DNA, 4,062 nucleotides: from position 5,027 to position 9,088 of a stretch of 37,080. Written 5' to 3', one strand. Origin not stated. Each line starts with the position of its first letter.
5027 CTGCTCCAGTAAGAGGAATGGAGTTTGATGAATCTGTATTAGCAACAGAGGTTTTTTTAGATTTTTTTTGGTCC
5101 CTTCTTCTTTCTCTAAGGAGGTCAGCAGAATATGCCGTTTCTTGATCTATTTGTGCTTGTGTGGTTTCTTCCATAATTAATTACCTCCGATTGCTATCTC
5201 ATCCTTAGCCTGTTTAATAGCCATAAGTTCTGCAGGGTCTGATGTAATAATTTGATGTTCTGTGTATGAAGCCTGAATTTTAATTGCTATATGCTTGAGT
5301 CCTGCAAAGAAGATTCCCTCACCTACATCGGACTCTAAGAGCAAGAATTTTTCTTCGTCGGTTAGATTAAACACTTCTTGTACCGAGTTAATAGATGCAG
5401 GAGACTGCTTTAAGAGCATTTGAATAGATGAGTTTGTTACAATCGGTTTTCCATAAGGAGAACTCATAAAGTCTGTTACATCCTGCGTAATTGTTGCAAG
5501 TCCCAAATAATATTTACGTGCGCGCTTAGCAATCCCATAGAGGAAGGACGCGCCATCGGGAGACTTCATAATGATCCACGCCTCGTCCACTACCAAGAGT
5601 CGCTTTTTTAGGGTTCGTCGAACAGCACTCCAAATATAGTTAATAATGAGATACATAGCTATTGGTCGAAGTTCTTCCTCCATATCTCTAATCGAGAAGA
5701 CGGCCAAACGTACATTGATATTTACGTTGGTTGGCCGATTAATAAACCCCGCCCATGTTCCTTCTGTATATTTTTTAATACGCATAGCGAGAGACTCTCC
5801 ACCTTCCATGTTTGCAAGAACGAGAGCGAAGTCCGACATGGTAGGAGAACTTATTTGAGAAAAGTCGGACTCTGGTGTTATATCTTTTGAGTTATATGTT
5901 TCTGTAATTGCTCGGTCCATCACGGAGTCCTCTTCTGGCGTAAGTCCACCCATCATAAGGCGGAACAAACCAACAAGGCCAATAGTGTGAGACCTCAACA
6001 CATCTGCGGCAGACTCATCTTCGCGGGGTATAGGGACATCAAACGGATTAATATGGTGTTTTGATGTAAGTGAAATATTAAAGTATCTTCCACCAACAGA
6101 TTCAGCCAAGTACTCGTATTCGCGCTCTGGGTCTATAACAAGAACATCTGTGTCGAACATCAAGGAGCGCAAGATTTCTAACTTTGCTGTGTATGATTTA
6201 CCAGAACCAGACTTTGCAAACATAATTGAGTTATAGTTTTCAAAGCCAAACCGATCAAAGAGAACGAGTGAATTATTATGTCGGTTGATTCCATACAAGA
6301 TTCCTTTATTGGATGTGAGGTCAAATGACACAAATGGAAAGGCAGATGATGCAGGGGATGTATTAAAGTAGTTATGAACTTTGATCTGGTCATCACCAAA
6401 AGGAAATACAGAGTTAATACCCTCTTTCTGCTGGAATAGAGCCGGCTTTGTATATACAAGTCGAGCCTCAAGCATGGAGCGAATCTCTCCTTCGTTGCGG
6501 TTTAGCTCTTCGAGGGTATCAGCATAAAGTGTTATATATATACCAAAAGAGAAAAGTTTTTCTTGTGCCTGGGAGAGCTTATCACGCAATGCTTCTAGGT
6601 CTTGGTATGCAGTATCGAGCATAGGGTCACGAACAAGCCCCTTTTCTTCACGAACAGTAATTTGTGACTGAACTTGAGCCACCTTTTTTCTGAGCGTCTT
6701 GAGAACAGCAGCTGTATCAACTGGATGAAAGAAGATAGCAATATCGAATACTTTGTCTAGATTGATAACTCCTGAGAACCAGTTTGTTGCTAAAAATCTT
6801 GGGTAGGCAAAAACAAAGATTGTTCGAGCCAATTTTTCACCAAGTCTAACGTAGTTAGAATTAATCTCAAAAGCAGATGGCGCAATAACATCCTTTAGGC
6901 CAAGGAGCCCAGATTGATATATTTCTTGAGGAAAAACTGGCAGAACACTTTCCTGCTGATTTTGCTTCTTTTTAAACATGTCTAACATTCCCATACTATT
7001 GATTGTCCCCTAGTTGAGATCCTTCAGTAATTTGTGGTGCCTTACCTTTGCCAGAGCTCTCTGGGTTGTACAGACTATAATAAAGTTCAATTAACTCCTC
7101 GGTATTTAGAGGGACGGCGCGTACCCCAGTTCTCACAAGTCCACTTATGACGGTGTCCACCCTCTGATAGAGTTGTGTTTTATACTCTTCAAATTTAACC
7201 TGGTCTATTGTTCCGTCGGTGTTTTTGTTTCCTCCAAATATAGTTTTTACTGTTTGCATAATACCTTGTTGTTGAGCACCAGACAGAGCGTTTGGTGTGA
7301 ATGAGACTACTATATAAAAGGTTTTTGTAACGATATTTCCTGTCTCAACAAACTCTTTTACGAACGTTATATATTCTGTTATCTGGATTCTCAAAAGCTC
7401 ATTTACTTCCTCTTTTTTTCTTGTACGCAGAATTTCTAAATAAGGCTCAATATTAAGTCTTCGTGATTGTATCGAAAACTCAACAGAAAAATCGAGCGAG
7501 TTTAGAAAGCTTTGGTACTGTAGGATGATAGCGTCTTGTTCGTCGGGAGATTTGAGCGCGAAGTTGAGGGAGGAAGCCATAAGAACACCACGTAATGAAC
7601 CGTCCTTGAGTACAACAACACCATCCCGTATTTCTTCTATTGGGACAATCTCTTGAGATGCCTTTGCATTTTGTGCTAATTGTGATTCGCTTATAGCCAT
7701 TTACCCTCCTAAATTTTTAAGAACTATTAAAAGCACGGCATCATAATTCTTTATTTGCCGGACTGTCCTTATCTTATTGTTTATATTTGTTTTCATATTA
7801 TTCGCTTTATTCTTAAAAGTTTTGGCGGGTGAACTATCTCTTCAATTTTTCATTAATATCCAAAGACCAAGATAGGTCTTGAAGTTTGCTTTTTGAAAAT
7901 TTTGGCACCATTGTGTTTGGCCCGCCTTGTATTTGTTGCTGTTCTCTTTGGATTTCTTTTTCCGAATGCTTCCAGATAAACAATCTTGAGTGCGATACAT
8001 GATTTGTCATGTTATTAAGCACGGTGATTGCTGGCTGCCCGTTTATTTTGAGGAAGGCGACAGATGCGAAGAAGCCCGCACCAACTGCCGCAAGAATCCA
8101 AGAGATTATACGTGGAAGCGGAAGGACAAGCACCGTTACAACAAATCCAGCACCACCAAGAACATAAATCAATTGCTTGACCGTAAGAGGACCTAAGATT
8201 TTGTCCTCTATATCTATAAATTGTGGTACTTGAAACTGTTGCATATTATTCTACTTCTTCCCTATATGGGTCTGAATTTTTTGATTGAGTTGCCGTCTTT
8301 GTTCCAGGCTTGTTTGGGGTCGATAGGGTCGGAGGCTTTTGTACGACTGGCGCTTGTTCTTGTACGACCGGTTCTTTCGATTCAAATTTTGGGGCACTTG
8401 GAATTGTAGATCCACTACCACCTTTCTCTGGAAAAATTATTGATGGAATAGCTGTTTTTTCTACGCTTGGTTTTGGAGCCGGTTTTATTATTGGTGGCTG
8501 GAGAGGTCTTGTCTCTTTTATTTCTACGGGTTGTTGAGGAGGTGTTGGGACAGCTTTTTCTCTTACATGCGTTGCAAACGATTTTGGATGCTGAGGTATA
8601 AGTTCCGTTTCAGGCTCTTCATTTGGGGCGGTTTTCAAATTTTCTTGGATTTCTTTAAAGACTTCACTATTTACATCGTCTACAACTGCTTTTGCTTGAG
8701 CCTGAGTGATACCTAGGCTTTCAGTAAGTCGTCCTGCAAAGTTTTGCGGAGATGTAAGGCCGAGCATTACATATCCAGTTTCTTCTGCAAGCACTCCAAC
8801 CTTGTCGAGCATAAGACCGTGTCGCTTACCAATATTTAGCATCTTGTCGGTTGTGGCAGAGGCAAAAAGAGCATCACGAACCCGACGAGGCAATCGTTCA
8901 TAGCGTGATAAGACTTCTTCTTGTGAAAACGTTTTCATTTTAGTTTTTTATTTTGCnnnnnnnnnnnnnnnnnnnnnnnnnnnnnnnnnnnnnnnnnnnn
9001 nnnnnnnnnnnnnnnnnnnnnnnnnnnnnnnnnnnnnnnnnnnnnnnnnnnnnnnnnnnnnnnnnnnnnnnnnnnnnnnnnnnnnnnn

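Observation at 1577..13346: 11-gene type IV secretion-like operon on one strand, without VirD4, VirB11 or a relaxase in the window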

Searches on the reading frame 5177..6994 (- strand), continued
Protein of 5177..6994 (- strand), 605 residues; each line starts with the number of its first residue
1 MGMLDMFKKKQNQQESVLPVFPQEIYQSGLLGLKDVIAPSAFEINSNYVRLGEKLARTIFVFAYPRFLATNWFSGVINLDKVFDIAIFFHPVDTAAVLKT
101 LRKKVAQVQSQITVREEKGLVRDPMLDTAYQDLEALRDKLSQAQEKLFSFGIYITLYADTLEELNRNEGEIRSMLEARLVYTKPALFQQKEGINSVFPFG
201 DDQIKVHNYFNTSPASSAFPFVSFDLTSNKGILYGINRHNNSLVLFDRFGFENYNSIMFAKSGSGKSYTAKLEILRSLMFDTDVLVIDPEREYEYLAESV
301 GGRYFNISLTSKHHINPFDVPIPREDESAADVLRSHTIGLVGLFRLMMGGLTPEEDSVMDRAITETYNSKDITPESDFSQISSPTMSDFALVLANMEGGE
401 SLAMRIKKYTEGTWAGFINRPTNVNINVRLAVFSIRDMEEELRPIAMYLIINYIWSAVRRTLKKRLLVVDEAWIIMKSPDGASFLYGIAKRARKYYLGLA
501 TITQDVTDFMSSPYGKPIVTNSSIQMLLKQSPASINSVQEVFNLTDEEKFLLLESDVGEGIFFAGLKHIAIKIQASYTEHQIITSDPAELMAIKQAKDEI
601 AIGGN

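Call 20: find_related_loci(query=window:5177-6994:-, collection=genome_contigs, flank=10000)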
Query window:5177-6994:- (605 aa) in genome_contigs; peptide patterns used: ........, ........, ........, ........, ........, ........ (x = any residue, [..] = any of these).
115 stretches matched a pattern; 83 encode a relative of the query (tblastn E <= 1e-3); the best 80 are kept; 80 distinct loci.
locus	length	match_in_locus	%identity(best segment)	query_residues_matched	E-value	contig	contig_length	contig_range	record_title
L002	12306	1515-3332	85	1-604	0e+0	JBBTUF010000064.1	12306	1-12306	MAG: Patescibacteria group bacterium isolate H43-bin009_1 H43_bin009_1_000000000064, whole genome shotgun sequence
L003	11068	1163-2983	85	1-605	0e+0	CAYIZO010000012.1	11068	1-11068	MAG TPA_asm: uncultured Candidatus Saccharibacteria bacterium isolate ERP119705_co9_298 genome assembly, contig: NODE_78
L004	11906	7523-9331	83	1-603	0e+0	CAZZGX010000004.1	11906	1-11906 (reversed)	MAG TPA_asm: uncultured Candidatus Saccharibacteria bacterium isolate binchicken_co203_608 genome assembly, contig: k141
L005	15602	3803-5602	84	1-601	0e+0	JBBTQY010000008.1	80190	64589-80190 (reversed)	MAG: Patescibacteria group bacterium isolate H41-bin076_1 H41_bin076_1_000000000008, whole genome shotgun sequence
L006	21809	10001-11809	81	1-604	0e+0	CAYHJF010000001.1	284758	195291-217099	MAG TPA_asm: uncultured Candidatus Saccharibacteria bacterium isolate ERP119705_co13_650 genome assembly, contig: NODE_1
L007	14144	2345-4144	81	1-601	0e+0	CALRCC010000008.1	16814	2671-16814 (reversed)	MAG: Candidatus Ryanbacteria bacterium isolate CH-Oct18-76 genome assembly, contig: CH-Oct18-C4022, whole genome shotgun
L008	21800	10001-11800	75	1-601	0e+0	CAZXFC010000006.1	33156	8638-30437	MAG TPA_asm: uncultured Candidatus Saccharibacteria bacterium isolate SRP269290_co1_801 genome assembly, contig: NODE_14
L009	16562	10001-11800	75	1-601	0e+0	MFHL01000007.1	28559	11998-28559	MAG: Candidatus Giovannonibacteria bacterium RIFCSPHIGHO2_02_FULL_44_11 rifcsphigho2_02_scaffold_13232, whole genome sho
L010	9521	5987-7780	74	6-601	0e+0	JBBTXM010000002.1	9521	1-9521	MAG: Patescibacteria group bacterium isolate H51-bin150_1 H51_bin150_1_000000000002, whole genome shotgun sequence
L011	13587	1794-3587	75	1-599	0e+0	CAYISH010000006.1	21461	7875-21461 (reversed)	MAG TPA_asm: uncultured Candidatus Saccharibacteria bacterium isolate ERP119705_co6_1025 genome assembly, contig: NODE_2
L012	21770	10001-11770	75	7-597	0e+0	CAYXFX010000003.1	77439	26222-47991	MAG TPA_asm: uncultured Candidatus Saccharibacteria bacterium isolate binchicken_co125_1170 genome assembly, contig: NOD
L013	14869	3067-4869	73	1-601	0e+0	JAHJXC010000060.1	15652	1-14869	MAG: Patescibacteria group bacterium isolate UML_A.mb.14 UML_A.mb.14_k141_102331, whole genome shotgun sequence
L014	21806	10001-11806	72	1-599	0e+0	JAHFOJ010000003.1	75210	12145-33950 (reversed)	MAG: Candidatus Giovannonibacteria bacterium isolate nzgw500 NODE_153_length_75211_cov_3.866853, whole genome shotgun se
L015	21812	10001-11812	72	1-600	0e+0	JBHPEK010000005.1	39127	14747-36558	Patescibacteria group bacterium isolate SAG AM-311-F06 NODE_5_length_39127_cov_31.981675, whole genome shotgun sequence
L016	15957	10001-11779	72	10-602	0e+0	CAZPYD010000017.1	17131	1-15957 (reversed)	MAG TPA_asm: uncultured Candidatus Saccharibacteria bacterium isolate SRP077602_co6_10 genome assembly, contig: NODE_530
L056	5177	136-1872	63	23-601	0e+0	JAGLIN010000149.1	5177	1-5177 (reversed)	MAG: Candidatus Parcubacteria bacterium isolate RS_2_6 ROV157_2.bin.6.fa_149, whole genome shotgun sequence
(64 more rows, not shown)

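Call 68: get_annotated_region(hit=H10, flank=14000)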
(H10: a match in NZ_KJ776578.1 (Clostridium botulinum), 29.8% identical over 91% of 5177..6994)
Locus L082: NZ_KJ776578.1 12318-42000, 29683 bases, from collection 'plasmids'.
description: Clostridium botulinum strain CDC3875 plasmid pCDC3875, complete sequence
organism: Clostridium botulinum (NCBI taxid 1491)
taxonomy: Bacteria; Bacillota; Clostridia; Eubacteriales; Clostridiaceae; Clostridium; Clostridium botulinum
host: -; source: -; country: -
typing (MOB-suite, as given by PLSDB): mobilizable; relaxase MOBP
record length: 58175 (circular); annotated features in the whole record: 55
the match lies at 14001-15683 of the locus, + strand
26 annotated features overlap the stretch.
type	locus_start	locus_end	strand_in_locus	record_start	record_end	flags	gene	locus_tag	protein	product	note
CDS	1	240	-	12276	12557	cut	-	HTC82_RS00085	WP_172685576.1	hypothetical protein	-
CDS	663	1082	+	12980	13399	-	-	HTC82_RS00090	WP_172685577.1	helix-turn-helix domain-containing protein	-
CDS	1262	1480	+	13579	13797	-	-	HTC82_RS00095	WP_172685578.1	helix-turn-helix transcriptional regulator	-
CDS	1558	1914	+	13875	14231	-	-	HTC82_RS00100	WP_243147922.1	hypothetical protein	-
CDS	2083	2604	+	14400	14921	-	-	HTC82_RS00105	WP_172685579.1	hypothetical protein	-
CDS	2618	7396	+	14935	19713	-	-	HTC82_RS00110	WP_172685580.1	N-acetylmuramoyl-L-alanine amidase family protein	-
CDS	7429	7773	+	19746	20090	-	-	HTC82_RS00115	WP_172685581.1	hypothetical protein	-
CDS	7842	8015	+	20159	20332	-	-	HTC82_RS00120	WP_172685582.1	hypothetical protein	-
CDS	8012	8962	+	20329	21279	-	-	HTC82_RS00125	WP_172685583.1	DUF3801 domain-containing protein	-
CDS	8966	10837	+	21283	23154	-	-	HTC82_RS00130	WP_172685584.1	VirD4-like conjugal transfer protein, CD1115 family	-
CDS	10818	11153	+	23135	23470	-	-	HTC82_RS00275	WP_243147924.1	hypothetical protein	-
CDS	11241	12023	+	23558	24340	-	-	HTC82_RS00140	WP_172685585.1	VirB6/TrbL-like conjugal transfer protein, CD1112 family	-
CDS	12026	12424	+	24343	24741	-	-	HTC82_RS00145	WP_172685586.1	PrgI family protein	-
CDS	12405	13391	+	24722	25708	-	-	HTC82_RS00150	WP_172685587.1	hypothetical protein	-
CDS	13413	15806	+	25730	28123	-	-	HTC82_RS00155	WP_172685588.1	VirB4-like conjugal transfer ATPase, CD1110 family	-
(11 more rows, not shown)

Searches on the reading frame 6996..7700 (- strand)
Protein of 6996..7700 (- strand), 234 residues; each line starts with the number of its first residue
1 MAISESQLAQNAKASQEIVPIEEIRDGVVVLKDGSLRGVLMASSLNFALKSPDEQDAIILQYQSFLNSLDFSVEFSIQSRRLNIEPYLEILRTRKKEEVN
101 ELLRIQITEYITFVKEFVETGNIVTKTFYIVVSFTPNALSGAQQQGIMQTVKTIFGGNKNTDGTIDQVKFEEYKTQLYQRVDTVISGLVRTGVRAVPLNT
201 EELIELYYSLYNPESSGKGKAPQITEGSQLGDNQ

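Call 4: search_protein_families(library=pfam, proteins=[window:6996-7700:-], max_evalue=0.1)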
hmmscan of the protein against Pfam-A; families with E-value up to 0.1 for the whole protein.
window:6996-7700:- (234 aa): 1 family
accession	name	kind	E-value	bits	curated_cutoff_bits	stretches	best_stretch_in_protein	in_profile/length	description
PF11130.14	TraC_F_IV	-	0.027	14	28.1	0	175-224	134-183/375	TraC protein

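Call 5: search_protein_families(library=ncbifam, proteins=[window:6996-7700:-], max_evalue=0.1)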
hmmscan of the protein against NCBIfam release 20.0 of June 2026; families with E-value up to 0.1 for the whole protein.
window:6996-7700:- (234 aa): 4 families
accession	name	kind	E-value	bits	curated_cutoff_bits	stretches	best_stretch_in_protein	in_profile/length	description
NF045975.1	VirB4_plasma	equivalog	1.9e-09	35.8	590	1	10-133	99-234/894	Mbov_0397 family ICE element conjugal transfer ATPase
NF041427.1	TrsD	subfamily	1.4e-08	34.8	200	1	6-133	6-143/201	TrsD/TraD family conjugative transfer protein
NF045971.1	conju_CD1110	equivalog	2.6e-07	29.3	325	1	16-145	2-132/752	VirB4-like conjugal transfer ATPase, CD1110 family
NF042935.1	SCO6880_fam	subfamily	0.0027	16.7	60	1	153-217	229-292/477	SCO6880 family protein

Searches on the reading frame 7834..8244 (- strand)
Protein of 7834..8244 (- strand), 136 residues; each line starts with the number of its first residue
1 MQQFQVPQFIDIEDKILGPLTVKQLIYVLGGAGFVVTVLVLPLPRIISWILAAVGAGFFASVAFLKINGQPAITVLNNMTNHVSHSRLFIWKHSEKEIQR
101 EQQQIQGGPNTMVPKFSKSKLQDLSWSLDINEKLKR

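Call 4: search_protein_families(library=pfam, proteins=[window:7834-8244:-], max_evalue=0.1)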
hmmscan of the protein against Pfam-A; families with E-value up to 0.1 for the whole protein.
window:7834-8244:- (136 aa): 1 family
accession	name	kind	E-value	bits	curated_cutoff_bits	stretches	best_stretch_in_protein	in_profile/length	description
PF12666.12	PrgI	-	7.7e-08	33.2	27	1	8-82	4-81/91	PrgI family protein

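Call 5: search_protein_families(library=ncbifam, proteins=[window:7834-8244:-], max_evalue=0.1)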
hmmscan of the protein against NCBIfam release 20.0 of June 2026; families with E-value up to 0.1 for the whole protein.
window:7834-8244:- (136 aa): 3 families
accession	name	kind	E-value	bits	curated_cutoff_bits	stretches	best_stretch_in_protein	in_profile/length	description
NF042935.1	SCO6880_fam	subfamily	0.034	13.1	60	1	15-86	12-81/477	SCO6880 family protein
TIGR00989.1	3a0801s07tom40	subfamily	0.064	13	271.85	1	53-128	49-124/161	mitochondrial import receptor subunit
NF049956.1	VI_Cas13e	exception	0.07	12.2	175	1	74-116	337-379/467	type VI-C CRISPR-associated RNA-guided ribonuclease Cas13e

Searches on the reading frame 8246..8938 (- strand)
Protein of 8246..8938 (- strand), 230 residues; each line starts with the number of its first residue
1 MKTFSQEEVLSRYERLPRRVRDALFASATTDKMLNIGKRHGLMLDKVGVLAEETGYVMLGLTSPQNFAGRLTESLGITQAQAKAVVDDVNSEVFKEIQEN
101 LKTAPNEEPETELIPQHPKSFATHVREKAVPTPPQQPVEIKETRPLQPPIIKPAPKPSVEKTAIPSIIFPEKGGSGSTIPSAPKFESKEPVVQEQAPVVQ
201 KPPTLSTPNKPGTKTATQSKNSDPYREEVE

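Call 4: search_protein_families(library=pfam, proteins=[window:8246-8938:-], max_evalue=0.1)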
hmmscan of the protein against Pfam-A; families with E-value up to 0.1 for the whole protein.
window:8246-8938:- (230 aa): 0 families

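Call 5: search_protein_families(library=ncbifam, proteins=[window:8246-8938:-], max_evalue=0.1)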
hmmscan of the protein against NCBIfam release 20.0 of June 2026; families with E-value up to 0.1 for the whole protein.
window:8246-8938:- (230 aa): 0 families

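Call 43: search_solved_structures(query=A8, max_evalue=1)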
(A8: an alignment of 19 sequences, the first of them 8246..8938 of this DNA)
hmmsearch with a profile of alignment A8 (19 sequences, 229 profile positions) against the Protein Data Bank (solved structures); distinct sequences matched with E-value up to 1: 4.
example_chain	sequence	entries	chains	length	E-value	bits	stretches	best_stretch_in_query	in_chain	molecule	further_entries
3fd2_A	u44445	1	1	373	0.0076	19.7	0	35-90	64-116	Site-specific DNA endonuclease I-MsoI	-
1u9p_A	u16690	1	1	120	0.42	14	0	75-111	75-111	pArc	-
8v3w_H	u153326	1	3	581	0.57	13.6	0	68-111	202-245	Hub-Hydrolase (CD1368)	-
3kv1_A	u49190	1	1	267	0.88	13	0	19-69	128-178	Transcriptional repressor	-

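Call 80: search_protein_families(library=pfam, alignment_id=A8, max_evalue=0.01)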
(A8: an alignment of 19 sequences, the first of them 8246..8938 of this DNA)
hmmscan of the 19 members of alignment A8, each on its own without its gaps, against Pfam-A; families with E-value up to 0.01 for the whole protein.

A. member 1, window:8246-8938:- (230 aa): 0 families

B. families by the number of members that match (of 19 scanned): 1 family
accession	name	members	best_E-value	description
PF02969.23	TAF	1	0.0083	TATA box binding protein associated factor (TAF)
